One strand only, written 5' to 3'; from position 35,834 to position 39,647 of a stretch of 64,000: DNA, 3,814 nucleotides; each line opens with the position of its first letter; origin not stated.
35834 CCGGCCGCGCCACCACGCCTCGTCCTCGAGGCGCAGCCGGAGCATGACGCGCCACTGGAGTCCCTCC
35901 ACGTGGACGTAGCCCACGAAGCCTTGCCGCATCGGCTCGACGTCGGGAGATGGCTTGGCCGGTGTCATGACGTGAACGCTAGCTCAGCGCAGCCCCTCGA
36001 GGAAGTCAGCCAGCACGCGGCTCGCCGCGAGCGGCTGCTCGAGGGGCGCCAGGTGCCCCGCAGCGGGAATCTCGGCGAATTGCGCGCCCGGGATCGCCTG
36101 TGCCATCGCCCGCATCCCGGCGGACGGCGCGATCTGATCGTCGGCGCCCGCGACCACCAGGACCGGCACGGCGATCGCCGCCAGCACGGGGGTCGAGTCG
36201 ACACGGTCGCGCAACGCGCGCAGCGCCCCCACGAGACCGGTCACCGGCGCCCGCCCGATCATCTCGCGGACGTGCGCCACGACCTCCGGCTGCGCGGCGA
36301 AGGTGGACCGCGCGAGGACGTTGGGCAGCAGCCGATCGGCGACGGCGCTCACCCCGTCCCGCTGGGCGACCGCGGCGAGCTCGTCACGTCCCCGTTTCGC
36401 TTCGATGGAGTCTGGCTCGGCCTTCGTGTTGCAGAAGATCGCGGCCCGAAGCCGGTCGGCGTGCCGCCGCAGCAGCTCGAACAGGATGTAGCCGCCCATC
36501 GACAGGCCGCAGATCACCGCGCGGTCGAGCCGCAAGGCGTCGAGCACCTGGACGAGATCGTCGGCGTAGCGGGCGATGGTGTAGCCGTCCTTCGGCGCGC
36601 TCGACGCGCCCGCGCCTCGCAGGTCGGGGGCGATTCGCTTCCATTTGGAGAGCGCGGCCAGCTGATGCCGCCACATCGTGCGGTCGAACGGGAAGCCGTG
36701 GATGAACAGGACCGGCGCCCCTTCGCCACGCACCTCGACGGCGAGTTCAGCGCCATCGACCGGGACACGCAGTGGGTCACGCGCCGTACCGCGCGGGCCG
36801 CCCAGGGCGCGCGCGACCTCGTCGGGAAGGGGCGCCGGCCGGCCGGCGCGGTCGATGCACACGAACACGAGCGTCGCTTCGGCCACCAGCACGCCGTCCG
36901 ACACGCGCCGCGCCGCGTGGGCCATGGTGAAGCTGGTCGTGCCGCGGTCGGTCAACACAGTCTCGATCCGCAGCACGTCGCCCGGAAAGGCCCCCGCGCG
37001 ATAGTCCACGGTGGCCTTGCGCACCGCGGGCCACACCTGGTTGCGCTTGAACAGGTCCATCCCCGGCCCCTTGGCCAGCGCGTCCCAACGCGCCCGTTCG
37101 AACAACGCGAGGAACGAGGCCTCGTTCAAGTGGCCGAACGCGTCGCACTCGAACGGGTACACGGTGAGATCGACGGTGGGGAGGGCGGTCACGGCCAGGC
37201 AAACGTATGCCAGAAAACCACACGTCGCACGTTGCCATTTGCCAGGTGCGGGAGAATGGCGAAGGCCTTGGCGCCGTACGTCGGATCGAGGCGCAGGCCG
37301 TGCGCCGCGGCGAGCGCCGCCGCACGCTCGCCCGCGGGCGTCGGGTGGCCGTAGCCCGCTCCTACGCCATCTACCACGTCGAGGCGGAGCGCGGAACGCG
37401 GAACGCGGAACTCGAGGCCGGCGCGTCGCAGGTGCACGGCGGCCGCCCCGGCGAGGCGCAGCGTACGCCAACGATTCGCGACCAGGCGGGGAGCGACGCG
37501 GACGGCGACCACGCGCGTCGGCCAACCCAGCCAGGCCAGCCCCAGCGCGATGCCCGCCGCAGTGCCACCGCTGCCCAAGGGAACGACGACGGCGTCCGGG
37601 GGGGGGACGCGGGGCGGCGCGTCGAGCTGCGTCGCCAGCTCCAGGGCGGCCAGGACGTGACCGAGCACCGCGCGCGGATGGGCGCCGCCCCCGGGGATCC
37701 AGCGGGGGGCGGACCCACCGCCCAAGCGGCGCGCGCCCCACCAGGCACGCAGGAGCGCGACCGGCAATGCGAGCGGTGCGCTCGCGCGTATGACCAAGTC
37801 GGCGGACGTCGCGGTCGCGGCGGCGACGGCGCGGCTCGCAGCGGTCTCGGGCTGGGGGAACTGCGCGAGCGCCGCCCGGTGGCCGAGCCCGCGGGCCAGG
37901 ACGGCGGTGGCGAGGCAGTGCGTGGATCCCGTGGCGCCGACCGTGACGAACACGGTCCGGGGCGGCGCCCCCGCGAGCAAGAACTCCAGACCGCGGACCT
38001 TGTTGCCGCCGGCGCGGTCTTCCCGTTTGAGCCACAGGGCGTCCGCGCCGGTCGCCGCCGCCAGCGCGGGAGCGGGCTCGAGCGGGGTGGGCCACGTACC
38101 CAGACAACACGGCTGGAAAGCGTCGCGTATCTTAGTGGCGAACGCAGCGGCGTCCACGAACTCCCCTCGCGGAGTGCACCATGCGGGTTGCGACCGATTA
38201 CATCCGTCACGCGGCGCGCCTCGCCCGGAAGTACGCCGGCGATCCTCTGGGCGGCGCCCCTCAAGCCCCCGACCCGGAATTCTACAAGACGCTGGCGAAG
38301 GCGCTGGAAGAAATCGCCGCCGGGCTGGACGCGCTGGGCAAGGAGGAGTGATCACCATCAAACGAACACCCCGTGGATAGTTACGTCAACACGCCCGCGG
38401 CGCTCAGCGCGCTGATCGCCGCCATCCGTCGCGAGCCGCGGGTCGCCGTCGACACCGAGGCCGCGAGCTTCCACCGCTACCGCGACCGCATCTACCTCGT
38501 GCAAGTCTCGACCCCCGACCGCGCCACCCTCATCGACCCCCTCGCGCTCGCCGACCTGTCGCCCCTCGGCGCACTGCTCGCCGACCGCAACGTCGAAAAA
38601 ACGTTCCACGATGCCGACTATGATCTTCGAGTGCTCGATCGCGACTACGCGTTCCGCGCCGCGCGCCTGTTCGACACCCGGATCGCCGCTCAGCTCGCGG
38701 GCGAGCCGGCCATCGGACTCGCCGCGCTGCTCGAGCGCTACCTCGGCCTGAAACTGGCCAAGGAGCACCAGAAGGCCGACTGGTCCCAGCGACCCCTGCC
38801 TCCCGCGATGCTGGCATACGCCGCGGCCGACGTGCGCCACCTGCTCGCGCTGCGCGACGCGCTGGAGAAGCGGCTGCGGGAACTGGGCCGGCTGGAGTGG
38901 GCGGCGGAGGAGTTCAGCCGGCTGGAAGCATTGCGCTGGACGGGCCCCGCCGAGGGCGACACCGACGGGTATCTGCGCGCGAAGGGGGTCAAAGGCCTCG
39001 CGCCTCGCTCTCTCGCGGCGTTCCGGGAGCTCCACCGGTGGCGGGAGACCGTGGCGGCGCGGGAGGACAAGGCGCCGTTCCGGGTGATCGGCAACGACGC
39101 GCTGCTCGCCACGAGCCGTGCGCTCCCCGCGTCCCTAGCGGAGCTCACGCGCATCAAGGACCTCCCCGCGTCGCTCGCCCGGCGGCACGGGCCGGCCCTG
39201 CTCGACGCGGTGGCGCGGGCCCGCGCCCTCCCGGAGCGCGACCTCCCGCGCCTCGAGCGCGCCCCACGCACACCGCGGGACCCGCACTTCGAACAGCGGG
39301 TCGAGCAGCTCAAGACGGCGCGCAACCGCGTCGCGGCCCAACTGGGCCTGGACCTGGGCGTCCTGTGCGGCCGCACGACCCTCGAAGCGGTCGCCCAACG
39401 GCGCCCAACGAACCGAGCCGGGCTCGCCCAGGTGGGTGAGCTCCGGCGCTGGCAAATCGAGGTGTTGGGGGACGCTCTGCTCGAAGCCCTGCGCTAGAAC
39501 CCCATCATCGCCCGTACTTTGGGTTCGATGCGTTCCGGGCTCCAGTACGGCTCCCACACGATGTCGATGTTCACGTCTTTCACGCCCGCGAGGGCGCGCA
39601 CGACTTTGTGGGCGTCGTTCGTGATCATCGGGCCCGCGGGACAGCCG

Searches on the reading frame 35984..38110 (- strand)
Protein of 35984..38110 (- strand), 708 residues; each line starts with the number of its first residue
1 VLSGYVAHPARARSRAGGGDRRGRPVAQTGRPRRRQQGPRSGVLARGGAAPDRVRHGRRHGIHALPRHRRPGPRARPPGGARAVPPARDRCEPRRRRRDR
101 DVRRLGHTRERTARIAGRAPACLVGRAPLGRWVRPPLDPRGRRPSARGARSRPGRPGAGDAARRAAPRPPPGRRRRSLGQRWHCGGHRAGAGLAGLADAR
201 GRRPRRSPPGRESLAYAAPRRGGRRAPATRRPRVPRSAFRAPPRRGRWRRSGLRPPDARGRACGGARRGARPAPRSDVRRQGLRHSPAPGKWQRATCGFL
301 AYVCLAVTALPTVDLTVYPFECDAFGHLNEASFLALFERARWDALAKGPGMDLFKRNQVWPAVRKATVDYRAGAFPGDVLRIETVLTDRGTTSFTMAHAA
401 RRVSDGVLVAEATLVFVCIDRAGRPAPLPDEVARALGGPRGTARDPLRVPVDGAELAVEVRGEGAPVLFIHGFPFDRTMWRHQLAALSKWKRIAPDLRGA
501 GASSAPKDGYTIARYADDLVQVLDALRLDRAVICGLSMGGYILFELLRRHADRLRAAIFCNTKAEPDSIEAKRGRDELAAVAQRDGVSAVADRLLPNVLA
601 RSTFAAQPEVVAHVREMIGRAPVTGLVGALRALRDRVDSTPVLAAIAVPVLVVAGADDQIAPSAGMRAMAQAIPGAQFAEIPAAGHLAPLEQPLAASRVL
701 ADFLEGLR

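Call 61: search_protein_families(library=pfam, proteins=[window:35984-38110:-])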
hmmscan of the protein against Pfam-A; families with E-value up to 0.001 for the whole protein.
window:35984-38110:- (708 aa): 6 families
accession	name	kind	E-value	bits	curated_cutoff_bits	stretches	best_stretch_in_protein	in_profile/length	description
PF00561.26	Abhydrolase_1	-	7.4e-30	104.8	25.8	1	466-692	2-244/245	alpha/beta hydrolase fold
PF13279.12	4HBT_2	-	3.6e-22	79.5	25.5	1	321-436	5-122/122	Thioesterase-like superfamily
PF12697.13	Abhydrolase_6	-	1.6e-21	78.4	26.3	1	467-695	1-212/217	Alpha/beta hydrolase family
PF12146.15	Hydrolase_4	-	1.1e-14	54.7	27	1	467-688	7-234/239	Serine aminopeptidase, S33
PF03061.28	4HBT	-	1.1e-08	35.7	20.6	1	325-406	1-76/79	Thioesterase superfamily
PF03096.20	Ndr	-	1.7e-08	34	23.3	1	502-707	70-279/283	Ndr family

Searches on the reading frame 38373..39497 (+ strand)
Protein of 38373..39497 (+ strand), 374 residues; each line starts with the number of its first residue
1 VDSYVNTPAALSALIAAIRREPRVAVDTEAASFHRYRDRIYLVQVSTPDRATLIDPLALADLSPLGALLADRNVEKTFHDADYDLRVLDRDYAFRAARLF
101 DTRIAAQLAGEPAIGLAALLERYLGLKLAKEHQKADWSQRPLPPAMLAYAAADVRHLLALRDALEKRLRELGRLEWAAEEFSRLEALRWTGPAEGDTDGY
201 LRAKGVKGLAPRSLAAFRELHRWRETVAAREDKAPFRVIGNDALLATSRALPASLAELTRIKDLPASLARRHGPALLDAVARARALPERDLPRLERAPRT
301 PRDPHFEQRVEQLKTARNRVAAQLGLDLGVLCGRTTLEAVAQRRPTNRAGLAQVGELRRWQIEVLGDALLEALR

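Call 61: search_protein_families(library=pfam, proteins=[window:38373-39497:+])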
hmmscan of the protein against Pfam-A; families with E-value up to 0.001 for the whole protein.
window:38373-39497:+ (374 aa): 2 families
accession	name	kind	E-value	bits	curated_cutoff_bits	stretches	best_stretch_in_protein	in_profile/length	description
PF01612.26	DNA_pol_A_exo1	-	1.9e-43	148.7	23.6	1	4-168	3-172/173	3'-5' exonuclease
PF00570.28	HRDC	-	4.7e-27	94.2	23.8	2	214-280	2-68/68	HRDC domain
